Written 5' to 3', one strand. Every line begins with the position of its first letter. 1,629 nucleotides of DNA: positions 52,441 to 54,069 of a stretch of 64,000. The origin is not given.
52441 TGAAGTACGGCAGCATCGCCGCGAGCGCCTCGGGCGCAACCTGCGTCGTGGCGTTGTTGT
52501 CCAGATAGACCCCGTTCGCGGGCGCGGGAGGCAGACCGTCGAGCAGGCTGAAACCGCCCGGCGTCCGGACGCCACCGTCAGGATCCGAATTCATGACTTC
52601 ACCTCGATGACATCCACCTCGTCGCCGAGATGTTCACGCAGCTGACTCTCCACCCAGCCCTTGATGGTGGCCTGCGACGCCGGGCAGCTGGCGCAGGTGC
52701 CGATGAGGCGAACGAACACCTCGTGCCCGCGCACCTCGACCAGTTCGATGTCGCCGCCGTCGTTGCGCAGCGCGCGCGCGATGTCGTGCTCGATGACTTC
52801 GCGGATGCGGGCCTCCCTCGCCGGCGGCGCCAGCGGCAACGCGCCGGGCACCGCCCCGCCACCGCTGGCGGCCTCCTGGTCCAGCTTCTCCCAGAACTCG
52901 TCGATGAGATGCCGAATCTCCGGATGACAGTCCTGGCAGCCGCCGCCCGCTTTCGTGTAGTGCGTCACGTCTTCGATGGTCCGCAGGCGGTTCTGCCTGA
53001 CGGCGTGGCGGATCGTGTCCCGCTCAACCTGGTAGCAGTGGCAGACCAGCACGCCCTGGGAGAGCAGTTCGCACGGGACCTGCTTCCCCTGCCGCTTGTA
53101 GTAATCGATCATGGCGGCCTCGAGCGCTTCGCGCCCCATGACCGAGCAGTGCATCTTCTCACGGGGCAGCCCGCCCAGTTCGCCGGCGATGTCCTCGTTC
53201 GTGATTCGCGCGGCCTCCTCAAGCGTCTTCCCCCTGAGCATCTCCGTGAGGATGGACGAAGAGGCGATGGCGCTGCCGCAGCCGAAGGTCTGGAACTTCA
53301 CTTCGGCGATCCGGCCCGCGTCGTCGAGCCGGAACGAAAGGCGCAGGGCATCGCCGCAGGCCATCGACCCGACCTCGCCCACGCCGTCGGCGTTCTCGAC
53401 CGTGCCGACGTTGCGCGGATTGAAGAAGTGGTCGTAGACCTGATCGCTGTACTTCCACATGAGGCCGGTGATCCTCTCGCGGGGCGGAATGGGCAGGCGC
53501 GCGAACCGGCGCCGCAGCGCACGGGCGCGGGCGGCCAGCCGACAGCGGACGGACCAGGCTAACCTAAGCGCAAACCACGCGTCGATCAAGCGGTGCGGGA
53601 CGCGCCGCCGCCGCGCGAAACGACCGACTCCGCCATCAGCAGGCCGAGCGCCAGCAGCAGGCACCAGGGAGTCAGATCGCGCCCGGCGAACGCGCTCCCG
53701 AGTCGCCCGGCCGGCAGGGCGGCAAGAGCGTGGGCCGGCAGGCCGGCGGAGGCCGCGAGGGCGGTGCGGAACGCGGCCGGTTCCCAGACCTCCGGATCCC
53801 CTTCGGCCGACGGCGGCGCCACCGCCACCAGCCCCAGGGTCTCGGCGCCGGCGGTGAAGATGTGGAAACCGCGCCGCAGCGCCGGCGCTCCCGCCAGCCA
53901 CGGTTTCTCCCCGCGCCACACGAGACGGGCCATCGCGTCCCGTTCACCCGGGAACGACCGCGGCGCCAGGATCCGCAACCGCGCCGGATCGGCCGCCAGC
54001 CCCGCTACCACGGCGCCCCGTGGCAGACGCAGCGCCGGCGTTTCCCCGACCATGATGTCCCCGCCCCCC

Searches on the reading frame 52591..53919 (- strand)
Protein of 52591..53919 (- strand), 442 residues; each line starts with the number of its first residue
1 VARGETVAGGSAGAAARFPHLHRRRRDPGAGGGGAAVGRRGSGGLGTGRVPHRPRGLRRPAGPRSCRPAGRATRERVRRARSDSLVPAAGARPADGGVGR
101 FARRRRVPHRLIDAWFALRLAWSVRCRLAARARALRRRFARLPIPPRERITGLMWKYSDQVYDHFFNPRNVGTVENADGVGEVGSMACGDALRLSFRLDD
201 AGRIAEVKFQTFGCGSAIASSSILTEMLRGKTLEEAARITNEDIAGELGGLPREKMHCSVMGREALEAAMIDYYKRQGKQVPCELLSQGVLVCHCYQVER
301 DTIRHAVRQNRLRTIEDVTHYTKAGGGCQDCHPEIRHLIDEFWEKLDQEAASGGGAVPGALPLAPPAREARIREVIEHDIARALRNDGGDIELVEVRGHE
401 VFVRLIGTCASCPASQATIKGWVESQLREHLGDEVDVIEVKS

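Call 43: search_protein_families(library=pfam, proteins=[window:52591-53919:-], max_evalue=0.00001)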
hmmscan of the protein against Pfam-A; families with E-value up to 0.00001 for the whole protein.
window:52591-53919:- (442 aa): 3 families
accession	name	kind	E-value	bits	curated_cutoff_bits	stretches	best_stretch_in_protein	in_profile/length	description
PF01592.21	NifU_N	-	1.7e-49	167.6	22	1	157-278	2-125/127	NifU-like N terminal domain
PF01106.22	NifU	-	6.5e-22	77.9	27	1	372-437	1-66/67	NifU-like domain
PF04324.20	Fer2_BFD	-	2.4e-18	66.6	26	1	291-341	1-50/50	BFD-like [2Fe-2S] binding domain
